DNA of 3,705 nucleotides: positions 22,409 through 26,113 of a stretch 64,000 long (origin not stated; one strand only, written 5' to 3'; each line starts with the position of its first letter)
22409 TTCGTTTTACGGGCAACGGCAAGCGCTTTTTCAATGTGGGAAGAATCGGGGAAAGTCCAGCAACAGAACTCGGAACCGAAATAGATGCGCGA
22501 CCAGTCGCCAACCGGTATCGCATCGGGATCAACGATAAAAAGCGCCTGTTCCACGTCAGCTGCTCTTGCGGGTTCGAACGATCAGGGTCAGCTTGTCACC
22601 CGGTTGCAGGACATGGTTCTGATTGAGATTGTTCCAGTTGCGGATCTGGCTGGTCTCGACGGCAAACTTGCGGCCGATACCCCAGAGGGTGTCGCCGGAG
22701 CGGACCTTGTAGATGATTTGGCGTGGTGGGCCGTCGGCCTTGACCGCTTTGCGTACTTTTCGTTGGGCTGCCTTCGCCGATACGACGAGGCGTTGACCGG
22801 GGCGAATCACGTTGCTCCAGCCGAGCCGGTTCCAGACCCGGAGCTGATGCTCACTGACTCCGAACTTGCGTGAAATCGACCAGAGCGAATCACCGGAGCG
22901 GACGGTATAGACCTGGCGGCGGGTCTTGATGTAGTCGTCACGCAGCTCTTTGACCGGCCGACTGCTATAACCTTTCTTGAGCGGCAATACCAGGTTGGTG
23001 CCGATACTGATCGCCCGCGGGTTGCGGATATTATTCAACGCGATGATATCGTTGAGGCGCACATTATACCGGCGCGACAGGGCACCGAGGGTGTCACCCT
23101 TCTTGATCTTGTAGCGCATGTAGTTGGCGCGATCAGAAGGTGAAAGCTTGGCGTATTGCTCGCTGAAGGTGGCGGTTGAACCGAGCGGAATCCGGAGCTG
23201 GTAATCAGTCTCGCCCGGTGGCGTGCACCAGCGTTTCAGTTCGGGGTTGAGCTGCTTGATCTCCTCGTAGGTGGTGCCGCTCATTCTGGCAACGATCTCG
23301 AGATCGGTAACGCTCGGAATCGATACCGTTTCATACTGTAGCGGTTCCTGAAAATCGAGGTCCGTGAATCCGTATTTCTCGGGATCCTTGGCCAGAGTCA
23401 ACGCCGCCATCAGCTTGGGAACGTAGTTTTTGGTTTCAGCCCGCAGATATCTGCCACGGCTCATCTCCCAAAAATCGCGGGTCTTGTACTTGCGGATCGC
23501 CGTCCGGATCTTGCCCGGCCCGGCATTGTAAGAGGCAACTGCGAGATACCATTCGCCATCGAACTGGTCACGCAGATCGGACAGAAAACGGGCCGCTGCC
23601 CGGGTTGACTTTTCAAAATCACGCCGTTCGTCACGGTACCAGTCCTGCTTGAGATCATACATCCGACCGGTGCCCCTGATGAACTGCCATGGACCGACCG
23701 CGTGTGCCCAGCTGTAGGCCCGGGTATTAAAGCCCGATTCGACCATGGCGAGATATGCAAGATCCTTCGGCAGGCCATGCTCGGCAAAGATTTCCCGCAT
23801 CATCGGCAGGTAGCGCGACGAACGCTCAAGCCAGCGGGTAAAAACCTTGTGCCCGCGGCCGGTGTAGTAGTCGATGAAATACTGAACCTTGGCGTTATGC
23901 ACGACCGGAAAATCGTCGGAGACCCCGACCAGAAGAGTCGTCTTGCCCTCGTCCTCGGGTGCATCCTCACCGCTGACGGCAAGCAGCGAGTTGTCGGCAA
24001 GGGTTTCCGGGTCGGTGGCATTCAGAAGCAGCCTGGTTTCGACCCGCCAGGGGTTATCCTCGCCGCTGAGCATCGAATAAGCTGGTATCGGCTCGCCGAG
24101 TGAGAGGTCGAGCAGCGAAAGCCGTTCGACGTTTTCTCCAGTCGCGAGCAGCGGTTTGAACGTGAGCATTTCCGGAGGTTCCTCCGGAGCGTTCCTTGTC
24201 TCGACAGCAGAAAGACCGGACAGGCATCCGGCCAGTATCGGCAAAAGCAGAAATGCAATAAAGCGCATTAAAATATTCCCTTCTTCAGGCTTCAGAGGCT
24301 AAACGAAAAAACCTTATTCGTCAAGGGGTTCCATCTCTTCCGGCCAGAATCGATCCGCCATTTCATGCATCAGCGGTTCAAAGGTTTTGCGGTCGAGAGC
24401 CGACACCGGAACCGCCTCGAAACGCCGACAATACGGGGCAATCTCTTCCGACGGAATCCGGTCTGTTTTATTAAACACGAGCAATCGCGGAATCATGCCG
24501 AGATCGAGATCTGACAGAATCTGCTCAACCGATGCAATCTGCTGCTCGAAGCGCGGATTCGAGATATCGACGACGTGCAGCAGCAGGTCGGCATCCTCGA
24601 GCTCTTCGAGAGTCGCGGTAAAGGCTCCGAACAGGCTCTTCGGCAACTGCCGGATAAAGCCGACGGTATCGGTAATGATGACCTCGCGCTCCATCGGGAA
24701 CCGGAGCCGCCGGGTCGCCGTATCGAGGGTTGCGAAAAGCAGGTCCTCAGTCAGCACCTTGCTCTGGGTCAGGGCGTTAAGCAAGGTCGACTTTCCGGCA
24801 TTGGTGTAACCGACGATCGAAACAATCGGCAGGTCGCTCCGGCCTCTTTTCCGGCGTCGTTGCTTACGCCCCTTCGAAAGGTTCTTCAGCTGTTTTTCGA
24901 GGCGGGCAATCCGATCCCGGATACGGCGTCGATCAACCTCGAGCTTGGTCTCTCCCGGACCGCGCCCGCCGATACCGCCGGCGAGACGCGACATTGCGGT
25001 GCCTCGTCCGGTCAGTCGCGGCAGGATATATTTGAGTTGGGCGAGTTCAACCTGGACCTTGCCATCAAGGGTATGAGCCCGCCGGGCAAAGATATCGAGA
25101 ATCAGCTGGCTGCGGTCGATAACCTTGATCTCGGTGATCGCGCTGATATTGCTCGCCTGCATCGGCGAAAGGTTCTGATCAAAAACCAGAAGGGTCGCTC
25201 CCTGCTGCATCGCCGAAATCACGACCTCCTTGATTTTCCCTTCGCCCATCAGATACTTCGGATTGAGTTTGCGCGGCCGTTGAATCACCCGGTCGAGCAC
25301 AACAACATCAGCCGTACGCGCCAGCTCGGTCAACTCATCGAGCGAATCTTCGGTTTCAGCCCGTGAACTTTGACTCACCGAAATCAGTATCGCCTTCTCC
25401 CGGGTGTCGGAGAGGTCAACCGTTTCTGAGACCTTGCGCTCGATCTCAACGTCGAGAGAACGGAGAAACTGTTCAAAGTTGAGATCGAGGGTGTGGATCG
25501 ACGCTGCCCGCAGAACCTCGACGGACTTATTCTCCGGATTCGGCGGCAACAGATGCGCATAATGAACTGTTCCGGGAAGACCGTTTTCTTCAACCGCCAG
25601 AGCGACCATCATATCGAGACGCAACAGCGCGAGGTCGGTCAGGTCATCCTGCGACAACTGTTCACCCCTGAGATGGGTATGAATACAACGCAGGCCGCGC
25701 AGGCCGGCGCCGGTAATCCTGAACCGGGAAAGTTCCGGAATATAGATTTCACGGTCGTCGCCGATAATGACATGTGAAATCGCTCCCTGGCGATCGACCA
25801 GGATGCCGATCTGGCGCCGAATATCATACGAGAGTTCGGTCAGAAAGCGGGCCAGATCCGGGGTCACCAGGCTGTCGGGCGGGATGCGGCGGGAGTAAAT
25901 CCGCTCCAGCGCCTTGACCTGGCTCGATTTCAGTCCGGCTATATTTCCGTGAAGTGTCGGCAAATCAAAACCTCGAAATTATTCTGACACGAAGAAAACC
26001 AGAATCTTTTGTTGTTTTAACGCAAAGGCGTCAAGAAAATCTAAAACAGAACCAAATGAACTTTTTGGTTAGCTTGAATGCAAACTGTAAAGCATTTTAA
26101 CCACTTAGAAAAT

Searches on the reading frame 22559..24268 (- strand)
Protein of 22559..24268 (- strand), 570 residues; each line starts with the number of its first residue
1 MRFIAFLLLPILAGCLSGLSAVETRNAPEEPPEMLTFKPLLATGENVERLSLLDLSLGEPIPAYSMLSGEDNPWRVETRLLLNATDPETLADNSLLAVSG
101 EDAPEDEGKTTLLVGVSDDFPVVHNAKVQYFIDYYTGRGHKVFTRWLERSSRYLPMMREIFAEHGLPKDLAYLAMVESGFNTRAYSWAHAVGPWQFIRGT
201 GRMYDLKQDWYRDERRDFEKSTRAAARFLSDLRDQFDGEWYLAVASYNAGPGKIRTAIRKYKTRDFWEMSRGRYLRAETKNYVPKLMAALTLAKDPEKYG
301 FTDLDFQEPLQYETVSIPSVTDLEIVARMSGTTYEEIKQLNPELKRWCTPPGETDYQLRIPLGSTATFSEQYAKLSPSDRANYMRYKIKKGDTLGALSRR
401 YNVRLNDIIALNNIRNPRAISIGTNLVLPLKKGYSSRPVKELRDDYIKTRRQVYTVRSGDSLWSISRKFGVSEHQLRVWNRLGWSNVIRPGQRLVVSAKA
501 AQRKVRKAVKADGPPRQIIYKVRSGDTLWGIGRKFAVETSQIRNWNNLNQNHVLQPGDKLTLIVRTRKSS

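Call 32: search_protein_families(library=pfam, proteins=[window:22559-24268:-], max_evalue=1e-8)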
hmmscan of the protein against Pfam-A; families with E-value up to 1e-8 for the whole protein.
window:22559-24268:- (570 aa): 3 families
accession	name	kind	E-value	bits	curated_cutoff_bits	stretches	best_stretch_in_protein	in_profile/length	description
PF01476.26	LysM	-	6.9e-47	157.6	20.9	3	454-496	1-42/43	LysM domain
PF01464.25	SLT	-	2.4e-23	82.3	21.3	1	167-269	14-116/117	Transglycosylase SLT domain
PF23473.1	LysM3_LYK4_5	-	1.9e-12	47.5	29.3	0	454-488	5-38/48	LYK4/5 LysM3 domain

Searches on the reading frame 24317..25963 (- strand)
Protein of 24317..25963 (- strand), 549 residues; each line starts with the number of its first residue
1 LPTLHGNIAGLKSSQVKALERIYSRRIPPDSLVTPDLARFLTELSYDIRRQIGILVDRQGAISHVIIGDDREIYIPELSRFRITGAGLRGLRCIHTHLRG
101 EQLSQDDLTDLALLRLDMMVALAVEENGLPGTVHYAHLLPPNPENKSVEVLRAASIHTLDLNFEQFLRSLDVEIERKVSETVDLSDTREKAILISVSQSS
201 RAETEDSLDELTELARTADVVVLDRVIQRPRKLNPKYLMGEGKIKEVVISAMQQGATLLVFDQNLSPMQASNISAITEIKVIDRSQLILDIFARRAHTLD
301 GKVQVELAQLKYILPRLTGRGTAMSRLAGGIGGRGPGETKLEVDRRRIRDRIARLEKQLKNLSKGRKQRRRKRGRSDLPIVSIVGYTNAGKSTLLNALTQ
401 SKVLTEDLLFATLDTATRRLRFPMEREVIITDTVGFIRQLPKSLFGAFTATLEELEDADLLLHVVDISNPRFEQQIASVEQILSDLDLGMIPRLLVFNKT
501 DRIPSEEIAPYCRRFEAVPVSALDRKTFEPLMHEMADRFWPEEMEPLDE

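Call 32: search_protein_families(library=pfam, proteins=[window:24317-25963:-], max_evalue=1e-8)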
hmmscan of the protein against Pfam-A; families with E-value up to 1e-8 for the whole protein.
window:24317-25963:- (549 aa): 3 families
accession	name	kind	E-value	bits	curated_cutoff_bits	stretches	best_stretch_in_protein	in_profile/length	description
PF16360.10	GTP-bdg_M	-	4.8e-30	104.4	29.5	1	295-373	1-79/79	GTP-binding GTPase Middle Region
PF13167.11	GTP-bdg_N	-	3.2e-29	101.8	25.4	1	205-293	1-89/89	GTP-binding GTPase N-terminal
PF01926.29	MMR_HSR1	-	1.7e-21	76.9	21.9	1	381-499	2-113/113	50S ribosome-binding GTPase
